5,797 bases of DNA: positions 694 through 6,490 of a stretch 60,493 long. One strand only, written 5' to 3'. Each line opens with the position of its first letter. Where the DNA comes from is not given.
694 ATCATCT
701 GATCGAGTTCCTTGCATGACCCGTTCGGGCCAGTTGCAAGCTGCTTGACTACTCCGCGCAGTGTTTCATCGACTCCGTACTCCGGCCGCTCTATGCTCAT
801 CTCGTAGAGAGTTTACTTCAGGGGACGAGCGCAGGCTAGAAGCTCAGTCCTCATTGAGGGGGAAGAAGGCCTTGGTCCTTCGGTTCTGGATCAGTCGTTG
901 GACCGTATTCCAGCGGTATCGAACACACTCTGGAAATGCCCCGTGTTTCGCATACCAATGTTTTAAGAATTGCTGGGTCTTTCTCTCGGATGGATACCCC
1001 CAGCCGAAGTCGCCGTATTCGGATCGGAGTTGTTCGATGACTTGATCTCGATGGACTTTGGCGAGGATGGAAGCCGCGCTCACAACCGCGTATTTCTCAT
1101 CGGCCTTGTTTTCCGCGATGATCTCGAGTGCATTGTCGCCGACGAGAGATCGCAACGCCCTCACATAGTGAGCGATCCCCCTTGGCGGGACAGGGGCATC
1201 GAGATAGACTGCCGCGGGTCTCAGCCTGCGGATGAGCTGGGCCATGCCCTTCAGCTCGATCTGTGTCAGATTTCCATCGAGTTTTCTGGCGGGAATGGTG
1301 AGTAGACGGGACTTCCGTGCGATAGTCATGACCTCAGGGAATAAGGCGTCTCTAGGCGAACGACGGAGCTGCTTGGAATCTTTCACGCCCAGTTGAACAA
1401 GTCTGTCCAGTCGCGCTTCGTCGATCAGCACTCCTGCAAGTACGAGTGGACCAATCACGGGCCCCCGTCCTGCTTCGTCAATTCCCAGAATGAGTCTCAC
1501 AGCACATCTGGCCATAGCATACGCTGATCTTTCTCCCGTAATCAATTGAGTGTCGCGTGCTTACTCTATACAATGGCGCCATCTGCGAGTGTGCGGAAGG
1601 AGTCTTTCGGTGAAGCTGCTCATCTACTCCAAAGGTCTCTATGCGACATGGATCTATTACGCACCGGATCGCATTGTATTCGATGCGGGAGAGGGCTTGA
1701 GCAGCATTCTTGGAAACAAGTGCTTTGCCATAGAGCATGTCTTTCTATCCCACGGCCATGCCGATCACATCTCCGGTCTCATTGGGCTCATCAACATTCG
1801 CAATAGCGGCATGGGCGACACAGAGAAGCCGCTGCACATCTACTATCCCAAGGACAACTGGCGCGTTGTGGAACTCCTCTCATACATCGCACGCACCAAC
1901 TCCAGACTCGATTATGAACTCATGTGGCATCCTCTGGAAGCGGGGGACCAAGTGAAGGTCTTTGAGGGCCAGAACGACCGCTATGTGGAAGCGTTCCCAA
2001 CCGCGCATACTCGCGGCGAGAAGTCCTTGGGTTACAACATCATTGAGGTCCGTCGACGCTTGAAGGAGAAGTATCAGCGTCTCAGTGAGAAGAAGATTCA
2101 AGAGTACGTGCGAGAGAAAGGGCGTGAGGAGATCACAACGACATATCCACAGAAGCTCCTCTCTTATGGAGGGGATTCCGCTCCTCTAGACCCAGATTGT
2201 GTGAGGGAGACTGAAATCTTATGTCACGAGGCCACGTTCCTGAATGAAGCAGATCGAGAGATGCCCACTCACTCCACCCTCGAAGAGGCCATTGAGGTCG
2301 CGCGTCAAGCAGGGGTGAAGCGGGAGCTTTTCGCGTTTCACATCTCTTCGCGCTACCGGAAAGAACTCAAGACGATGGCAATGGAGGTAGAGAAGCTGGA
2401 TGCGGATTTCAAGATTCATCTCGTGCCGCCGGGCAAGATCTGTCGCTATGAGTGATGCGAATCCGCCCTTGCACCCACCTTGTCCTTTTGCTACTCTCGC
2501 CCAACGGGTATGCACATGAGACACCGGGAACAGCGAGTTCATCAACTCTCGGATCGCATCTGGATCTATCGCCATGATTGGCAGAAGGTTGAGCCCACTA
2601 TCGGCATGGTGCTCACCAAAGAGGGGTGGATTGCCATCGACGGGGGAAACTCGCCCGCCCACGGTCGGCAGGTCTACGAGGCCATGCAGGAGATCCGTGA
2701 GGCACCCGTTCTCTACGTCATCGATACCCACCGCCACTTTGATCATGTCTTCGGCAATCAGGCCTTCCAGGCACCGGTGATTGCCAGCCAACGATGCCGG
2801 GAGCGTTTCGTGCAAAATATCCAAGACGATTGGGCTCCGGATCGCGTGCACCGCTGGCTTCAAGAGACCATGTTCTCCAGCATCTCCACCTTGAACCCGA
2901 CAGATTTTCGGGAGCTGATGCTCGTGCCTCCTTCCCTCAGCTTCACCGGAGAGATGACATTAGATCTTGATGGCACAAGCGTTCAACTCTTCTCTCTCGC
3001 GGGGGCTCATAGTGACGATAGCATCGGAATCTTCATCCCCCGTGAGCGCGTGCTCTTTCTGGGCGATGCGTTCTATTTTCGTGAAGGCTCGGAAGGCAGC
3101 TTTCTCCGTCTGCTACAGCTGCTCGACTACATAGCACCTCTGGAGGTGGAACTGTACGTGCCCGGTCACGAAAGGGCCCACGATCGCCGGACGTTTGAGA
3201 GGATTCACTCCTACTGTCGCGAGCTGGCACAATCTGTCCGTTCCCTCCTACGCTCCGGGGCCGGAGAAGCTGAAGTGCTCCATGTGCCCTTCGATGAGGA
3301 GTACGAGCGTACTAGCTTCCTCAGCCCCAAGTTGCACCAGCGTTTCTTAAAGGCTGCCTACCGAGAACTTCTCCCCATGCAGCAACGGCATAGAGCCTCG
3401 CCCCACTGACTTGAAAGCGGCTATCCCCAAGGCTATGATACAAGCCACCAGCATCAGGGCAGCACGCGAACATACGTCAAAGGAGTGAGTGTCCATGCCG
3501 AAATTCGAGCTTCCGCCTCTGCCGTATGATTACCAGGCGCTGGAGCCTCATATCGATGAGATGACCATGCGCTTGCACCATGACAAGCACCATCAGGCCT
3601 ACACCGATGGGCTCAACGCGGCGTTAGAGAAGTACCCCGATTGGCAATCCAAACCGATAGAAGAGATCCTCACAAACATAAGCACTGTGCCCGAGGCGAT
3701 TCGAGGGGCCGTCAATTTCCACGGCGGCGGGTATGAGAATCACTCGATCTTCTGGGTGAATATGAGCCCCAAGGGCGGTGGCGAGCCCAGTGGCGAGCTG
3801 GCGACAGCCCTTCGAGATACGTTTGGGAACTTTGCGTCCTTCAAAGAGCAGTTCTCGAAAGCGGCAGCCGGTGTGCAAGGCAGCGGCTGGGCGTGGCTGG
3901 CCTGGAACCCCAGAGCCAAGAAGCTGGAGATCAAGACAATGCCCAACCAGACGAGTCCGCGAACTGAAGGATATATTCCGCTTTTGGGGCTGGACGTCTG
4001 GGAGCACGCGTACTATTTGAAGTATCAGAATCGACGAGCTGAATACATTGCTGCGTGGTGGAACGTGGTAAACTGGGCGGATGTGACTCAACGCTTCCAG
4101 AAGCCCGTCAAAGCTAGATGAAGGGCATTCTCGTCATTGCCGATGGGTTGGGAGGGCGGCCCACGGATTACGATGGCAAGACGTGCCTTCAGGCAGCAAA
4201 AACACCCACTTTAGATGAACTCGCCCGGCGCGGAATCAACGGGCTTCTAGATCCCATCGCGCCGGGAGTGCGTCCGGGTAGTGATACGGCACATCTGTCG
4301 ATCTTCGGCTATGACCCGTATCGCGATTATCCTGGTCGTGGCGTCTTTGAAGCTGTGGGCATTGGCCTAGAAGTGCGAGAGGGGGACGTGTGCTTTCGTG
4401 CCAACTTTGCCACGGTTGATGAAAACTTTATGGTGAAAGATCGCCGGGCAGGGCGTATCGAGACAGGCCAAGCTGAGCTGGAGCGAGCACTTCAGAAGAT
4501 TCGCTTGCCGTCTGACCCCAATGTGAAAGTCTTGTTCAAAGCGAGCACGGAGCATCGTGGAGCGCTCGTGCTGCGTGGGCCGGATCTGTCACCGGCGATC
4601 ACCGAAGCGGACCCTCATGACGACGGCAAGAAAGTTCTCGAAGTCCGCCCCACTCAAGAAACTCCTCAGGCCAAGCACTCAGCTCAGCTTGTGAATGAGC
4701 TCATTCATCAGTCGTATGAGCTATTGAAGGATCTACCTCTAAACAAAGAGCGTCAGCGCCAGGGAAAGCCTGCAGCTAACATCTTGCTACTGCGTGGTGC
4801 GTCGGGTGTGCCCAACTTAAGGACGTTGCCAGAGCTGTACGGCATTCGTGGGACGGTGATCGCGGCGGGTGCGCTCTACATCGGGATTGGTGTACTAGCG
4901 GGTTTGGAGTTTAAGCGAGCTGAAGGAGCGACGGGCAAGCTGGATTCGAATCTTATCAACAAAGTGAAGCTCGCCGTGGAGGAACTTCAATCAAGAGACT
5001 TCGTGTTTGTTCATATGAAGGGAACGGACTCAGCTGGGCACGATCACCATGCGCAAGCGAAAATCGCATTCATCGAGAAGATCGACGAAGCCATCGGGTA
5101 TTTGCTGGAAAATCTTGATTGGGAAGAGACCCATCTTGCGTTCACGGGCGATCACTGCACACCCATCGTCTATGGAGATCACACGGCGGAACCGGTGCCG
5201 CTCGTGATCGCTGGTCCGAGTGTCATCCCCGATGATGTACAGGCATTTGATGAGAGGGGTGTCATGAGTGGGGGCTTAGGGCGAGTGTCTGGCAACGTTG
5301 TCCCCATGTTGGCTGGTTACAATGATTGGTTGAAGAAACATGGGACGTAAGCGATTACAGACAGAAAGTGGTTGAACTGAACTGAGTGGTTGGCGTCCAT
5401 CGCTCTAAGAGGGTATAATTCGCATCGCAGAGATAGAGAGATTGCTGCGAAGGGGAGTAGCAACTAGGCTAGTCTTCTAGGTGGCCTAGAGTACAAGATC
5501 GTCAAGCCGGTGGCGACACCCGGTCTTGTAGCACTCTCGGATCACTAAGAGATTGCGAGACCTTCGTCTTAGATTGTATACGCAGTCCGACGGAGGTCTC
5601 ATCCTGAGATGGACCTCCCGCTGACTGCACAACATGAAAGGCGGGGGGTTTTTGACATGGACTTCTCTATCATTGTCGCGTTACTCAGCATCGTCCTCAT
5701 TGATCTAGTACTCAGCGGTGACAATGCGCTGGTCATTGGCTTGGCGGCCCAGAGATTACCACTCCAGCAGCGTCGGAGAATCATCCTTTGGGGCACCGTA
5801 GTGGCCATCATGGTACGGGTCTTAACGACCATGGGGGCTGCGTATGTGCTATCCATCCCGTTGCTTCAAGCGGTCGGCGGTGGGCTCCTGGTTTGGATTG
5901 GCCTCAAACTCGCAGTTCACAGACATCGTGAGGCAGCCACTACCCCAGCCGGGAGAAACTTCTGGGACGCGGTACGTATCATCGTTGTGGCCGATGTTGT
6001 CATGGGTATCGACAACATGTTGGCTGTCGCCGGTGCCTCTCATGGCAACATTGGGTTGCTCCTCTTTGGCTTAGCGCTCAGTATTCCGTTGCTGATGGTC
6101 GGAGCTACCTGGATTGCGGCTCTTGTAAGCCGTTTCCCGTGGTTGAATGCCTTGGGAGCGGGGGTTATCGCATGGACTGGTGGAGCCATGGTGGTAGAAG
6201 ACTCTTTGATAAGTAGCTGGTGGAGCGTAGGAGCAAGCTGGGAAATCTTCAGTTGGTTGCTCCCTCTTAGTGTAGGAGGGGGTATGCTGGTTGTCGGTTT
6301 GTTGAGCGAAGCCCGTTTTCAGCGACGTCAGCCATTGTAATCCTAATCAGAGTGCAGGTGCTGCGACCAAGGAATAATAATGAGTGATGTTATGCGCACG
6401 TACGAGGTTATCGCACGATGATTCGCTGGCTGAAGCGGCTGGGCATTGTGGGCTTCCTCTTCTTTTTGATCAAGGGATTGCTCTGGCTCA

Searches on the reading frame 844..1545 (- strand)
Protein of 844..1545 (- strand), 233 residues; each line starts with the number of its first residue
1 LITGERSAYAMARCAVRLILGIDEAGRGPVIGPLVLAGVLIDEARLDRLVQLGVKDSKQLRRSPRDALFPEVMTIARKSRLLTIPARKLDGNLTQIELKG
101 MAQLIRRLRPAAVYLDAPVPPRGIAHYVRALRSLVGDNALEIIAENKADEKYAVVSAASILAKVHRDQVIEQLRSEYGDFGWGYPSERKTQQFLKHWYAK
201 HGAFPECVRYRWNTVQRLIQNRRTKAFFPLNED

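Call 81: search_protein_families(library=pfam, proteins=[window:844-1545:-], max_evalue=0.001)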
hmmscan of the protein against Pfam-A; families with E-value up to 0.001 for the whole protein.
window:844-1545:- (233 aa): 1 family
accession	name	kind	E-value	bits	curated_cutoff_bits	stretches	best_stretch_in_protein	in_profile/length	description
PF01351.25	RNase_HII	-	1e-44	153.3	25.8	1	20-215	1-199/199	Ribonuclease HII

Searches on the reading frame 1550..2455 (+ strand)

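Call 14: search_protein_families(library=pfam, proteins=[window:1550-2455:+])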
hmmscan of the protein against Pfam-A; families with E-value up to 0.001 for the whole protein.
window:1550-2455:+ (301 aa): 2 families
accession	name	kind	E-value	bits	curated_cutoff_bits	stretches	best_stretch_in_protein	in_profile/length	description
PF12706.13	Lactamase_B_2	-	3.1e-15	56.7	27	1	41-165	2-131/200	Beta-lactamase superfamily domain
PF00753.33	Lactamase_B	-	0.00014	22.3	22.7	1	42-84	18-67/196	Metallo-beta-lactamase superfamily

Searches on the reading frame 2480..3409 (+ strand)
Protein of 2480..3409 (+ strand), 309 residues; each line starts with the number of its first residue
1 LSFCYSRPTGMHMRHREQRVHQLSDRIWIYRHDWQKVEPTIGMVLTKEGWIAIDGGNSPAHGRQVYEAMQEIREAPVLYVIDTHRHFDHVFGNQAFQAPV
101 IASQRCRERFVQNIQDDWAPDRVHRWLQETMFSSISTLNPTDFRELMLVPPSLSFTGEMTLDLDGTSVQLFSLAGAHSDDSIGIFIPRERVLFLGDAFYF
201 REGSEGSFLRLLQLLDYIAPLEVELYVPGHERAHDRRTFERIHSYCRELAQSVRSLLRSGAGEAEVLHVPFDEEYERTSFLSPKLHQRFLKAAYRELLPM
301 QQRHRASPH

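Call 14: search_protein_families(library=pfam, proteins=[window:2480-3409:+])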
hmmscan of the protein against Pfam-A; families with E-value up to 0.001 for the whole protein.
window:2480-3409:+ (309 aa): 2 families
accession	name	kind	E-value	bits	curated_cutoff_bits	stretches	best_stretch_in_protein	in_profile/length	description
PF00753.33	Lactamase_B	-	1.7e-15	57.9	22.7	1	43-230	10-196/196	Metallo-beta-lactamase superfamily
PF12706.13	Lactamase_B_2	-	2.9e-05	24.2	27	1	50-202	2-148/200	Beta-lactamase superfamily domain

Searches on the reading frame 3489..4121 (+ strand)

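Call 14: search_protein_families(library=pfam, proteins=[window:3489-4121:+])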
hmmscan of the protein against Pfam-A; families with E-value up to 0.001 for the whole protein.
window:3489-4121:+ (210 aa): 2 families
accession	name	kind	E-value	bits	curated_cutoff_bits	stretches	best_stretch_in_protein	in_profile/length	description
PF02777.23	Sod_Fe_C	-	1.1e-41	141.4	20.9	1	100-202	1-102/102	Iron/manganese superoxide dismutases, C-terminal domain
PF00081.27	Sod_Fe_N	-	1.2e-29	103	27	1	5-93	1-82/82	Iron/manganese superoxide dismutases, alpha-hairpin domain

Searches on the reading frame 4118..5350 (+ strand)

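Call 14: search_protein_families(library=pfam, proteins=[window:4118-5350:+])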
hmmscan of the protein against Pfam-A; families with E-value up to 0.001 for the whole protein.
window:4118-5350:+ (410 aa): 3 families
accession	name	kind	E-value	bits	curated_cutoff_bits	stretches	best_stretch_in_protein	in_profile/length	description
PF10143.14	PhosphMutase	-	2.5e-54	184.1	21.5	1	36-209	1-170/170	2,3-bisphosphoglycerate-independent phosphoglycerate mutase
PF01676.23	Metalloenzyme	-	6.4e-47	160.6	24.3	1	1-395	1-245/252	Metalloenzyme superfamily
PF01663.27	Phosphodiest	-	8.4e-09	35.9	23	1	268-347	133-220/342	Type I phosphodiesterase / nucleotide pyrophosphatase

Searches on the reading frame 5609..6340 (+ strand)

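Call 14: search_protein_families(library=pfam, proteins=[window:5609-6340:+])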
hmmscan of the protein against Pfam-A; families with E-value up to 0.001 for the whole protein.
window:5609-6340:+ (243 aa): 1 family
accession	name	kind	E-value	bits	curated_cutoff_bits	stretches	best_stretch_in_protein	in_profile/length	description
PF03741.22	TerC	-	1.3e-44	152.5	27.8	1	27-197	2-177/178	Integral membrane protein TerC family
